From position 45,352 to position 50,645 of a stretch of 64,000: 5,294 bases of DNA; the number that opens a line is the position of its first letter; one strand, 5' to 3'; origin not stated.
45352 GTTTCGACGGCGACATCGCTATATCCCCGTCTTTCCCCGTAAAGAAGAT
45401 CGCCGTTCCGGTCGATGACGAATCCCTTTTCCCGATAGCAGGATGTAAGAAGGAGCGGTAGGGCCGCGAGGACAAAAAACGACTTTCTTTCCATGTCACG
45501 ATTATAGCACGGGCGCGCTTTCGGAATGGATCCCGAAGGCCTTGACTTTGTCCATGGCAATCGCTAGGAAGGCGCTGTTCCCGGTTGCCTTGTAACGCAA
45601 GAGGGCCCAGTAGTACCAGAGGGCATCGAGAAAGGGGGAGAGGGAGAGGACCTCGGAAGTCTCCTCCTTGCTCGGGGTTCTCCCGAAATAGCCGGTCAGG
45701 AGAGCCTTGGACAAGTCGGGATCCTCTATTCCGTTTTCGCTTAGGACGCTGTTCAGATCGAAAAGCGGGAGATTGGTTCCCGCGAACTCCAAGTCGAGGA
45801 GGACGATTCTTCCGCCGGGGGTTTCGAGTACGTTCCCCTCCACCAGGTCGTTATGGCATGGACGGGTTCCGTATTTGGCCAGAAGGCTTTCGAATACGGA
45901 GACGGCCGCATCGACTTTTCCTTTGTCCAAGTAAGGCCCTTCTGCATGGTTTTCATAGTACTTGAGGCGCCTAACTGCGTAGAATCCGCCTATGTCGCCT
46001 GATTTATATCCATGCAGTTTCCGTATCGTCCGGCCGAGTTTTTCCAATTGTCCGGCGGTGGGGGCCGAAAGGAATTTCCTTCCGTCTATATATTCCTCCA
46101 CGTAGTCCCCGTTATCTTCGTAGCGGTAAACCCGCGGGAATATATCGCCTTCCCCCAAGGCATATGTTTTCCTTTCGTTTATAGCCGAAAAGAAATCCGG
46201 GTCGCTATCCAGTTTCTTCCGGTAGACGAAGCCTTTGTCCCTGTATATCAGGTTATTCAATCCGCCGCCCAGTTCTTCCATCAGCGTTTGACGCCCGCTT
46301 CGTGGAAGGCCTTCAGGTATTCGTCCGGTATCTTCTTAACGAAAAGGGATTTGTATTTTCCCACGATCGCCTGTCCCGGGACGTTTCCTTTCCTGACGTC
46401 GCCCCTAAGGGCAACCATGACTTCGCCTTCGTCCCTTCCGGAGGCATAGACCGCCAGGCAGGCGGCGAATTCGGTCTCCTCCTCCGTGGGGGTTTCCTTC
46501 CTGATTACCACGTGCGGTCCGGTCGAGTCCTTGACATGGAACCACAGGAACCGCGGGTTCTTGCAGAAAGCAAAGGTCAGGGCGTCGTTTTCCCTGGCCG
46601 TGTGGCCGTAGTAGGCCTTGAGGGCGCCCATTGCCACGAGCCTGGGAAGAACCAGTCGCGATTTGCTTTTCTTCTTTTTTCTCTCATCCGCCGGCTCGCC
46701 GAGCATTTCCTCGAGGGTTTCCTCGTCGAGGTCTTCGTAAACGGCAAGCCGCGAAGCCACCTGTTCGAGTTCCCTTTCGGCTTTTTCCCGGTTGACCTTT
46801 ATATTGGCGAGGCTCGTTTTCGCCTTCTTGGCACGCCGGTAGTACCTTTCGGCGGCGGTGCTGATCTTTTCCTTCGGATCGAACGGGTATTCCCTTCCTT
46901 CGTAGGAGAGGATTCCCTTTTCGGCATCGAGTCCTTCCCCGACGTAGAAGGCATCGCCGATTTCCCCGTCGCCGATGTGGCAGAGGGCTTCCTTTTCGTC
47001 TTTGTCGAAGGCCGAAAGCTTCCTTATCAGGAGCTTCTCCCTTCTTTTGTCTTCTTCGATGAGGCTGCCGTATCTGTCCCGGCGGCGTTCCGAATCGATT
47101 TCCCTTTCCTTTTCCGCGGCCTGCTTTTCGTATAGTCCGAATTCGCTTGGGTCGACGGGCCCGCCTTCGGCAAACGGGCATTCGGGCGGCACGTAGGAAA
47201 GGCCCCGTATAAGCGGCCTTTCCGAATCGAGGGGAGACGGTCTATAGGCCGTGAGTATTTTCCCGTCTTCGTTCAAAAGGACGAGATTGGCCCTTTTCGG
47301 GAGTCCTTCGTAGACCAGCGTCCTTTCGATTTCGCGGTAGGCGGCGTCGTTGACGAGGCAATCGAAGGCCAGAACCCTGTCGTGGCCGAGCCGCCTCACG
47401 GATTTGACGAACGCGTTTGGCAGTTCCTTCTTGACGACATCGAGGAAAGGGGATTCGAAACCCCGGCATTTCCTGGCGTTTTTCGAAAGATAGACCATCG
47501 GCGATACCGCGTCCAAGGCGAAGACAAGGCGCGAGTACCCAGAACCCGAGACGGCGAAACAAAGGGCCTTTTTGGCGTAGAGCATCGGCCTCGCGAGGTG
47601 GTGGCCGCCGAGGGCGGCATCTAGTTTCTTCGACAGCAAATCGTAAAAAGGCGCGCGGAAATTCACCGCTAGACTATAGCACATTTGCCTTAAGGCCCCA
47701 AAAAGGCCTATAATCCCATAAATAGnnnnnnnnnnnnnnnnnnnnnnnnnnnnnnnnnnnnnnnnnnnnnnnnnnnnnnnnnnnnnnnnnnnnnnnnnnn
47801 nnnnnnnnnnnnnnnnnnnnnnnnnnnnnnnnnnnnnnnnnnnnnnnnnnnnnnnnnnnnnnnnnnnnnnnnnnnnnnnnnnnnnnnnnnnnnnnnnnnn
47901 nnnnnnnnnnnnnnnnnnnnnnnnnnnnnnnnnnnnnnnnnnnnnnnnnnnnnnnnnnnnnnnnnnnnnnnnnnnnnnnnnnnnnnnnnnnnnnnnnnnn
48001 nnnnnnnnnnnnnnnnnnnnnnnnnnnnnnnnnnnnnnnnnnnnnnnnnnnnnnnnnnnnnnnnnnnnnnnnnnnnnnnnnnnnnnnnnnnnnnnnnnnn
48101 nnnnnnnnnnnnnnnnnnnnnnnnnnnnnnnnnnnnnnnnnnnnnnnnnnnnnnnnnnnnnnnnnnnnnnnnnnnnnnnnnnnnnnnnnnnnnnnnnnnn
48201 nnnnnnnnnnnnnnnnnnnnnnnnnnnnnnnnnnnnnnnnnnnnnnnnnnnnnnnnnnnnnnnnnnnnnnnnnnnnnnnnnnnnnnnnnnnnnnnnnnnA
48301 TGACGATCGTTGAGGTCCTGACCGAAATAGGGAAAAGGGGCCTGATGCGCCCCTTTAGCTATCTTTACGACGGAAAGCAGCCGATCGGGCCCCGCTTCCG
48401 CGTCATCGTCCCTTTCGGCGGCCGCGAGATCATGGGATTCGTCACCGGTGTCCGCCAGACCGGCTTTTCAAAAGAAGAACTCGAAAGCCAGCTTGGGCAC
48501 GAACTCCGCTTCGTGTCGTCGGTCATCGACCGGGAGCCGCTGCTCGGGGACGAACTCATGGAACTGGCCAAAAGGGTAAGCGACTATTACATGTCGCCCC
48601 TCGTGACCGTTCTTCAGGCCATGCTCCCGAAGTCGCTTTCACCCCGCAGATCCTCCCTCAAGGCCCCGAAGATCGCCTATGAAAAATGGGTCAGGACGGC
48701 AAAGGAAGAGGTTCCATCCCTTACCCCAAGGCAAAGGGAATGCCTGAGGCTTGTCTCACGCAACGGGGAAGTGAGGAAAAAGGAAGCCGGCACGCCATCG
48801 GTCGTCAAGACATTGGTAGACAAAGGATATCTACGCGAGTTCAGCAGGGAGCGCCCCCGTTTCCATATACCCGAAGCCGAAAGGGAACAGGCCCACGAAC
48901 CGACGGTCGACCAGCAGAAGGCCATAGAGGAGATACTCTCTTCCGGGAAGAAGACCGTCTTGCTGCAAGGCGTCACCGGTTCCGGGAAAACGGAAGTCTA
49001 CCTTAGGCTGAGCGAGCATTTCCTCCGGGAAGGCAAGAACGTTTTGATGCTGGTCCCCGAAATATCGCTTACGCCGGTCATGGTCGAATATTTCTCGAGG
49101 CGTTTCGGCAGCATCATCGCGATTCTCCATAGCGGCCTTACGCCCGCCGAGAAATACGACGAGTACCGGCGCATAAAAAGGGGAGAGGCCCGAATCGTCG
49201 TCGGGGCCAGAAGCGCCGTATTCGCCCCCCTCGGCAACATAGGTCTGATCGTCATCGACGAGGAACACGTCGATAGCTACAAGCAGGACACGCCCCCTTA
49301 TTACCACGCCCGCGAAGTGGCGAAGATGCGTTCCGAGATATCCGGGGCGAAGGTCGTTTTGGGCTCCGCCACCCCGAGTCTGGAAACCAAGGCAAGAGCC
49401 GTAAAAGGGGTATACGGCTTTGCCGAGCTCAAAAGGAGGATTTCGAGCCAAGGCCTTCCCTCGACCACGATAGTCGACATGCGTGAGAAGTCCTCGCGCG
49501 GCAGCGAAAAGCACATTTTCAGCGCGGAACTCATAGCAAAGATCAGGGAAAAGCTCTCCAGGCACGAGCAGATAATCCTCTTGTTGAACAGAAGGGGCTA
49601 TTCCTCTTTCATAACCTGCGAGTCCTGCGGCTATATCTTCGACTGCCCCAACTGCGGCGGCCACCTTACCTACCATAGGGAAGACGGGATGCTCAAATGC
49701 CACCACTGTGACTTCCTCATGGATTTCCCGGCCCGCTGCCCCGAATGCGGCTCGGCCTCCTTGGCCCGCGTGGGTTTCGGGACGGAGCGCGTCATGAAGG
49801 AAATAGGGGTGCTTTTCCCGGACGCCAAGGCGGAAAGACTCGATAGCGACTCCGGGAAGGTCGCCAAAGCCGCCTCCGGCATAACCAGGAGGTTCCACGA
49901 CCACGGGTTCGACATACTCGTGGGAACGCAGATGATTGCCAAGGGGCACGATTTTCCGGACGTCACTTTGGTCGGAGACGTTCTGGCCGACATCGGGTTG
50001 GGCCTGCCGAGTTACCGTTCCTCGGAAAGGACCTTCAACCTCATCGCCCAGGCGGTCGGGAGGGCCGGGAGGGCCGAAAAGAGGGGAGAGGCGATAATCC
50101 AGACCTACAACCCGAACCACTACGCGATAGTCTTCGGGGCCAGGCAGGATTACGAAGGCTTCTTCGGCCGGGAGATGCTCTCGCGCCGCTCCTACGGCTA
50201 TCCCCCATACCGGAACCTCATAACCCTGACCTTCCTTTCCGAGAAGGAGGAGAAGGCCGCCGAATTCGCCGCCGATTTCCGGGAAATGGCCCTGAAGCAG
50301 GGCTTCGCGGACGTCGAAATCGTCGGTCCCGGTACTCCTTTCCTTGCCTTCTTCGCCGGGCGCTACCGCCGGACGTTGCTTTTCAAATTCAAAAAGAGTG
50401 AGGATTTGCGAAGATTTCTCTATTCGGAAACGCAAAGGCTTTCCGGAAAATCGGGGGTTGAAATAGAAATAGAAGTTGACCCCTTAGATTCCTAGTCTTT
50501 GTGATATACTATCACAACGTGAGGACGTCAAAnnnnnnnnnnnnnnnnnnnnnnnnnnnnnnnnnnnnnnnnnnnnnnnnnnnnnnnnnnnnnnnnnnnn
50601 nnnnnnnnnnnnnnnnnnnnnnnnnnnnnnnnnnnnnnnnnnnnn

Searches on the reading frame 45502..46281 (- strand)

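Call 53: search_protein_families(library=pfam, proteins=[window:45502-46281:-], max_evalue=0.00001)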
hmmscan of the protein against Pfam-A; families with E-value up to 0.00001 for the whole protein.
window:45502-46281:- (259 aa): 2 families
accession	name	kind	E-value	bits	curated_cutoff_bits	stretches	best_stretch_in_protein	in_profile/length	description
PF01636.29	APH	-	1.5e-11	45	23.2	1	61-201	74-231/239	Phosphotransferase enzyme family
PF01633.27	Choline_kinase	-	3.1e-08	33.7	29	1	142-185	165-209/300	Choline/ethanolamine kinase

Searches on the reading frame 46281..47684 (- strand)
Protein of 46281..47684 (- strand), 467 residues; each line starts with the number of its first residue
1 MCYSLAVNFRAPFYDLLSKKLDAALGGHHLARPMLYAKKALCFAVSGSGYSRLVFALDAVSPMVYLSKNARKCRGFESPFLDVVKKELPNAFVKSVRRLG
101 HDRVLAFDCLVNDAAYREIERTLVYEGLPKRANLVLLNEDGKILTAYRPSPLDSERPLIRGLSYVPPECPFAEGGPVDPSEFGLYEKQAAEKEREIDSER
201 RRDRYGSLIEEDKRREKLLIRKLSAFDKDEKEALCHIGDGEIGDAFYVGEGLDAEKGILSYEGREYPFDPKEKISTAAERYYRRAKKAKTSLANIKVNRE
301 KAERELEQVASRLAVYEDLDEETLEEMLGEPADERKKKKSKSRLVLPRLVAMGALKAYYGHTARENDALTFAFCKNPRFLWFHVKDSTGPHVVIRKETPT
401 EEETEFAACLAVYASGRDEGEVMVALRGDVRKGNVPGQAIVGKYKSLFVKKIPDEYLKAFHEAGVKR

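Call 53: search_protein_families(library=pfam, proteins=[window:46281-47684:-], max_evalue=0.00001)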
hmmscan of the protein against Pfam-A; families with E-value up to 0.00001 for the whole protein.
window:46281-47684:- (467 aa): 2 families
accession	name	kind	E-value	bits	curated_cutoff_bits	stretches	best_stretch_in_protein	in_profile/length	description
PF05833.16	NFACT_N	-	7.3e-21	74.9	31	1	37-168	28-163/456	NFACT N-terminal and middle domains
PF18297.6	NFACT-R_2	-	1.5e-06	28.8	26.9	0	359-429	14-82/104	NFACT protein RNA binding domain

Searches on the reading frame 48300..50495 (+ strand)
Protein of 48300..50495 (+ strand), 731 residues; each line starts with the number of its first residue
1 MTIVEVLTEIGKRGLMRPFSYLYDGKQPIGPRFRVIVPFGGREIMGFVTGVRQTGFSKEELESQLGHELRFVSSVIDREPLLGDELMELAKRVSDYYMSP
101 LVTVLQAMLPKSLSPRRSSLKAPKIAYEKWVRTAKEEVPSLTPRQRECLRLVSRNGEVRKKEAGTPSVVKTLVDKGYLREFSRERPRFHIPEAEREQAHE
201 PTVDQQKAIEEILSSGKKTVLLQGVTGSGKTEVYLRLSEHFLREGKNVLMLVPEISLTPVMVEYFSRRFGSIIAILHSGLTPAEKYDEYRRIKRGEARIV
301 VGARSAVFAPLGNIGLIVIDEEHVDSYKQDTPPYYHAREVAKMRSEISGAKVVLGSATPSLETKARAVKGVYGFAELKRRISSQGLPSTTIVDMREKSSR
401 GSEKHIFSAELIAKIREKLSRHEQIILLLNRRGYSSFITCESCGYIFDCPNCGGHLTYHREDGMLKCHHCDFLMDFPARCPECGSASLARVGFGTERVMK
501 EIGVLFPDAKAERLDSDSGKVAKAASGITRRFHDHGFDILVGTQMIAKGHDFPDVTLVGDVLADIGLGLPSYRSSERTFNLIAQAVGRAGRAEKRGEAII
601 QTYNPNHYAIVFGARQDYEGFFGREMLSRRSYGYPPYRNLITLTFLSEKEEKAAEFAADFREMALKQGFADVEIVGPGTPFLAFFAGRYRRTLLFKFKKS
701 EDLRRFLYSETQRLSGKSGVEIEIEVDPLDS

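Call 53: search_protein_families(library=pfam, proteins=[window:48300-50495:+], max_evalue=0.00001)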
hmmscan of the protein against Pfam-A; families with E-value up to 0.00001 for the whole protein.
window:48300-50495:+ (731 aa): 7 families
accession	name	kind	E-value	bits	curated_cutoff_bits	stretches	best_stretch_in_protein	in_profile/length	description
PF00270.35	DEAD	-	2e-19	70.4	26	1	204-362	3-162/167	DEAD/DEAH box helicase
PF17764.6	PriA_3primeBD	-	1.4e-18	66.9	22.7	1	15-110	8-96/96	3'DNA-binding domain (3'BD)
PF04851.21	ResIII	-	1.7e-15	57.7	22.5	1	201-360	4-163/164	Type III restriction enzyme, res subunit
PF18074.6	PriA_C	-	3.4e-13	50.7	26.9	1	636-728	1-95/95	Primosomal protein N C-terminal domain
PF00271.37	Helicase_C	-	2.4e-09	37.9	23.5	0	523-592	52-109/110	Helicase conserved C-terminal domain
PF18319.7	Zn_ribbon_PriA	-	1.4e-07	31.7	26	1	449-472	1-24/27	PriA DNA helicase Cys-rich region (CRR) domain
PF13604.12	AAA_30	-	7.7e-07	29.5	27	1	203-261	4-62/191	AAA domain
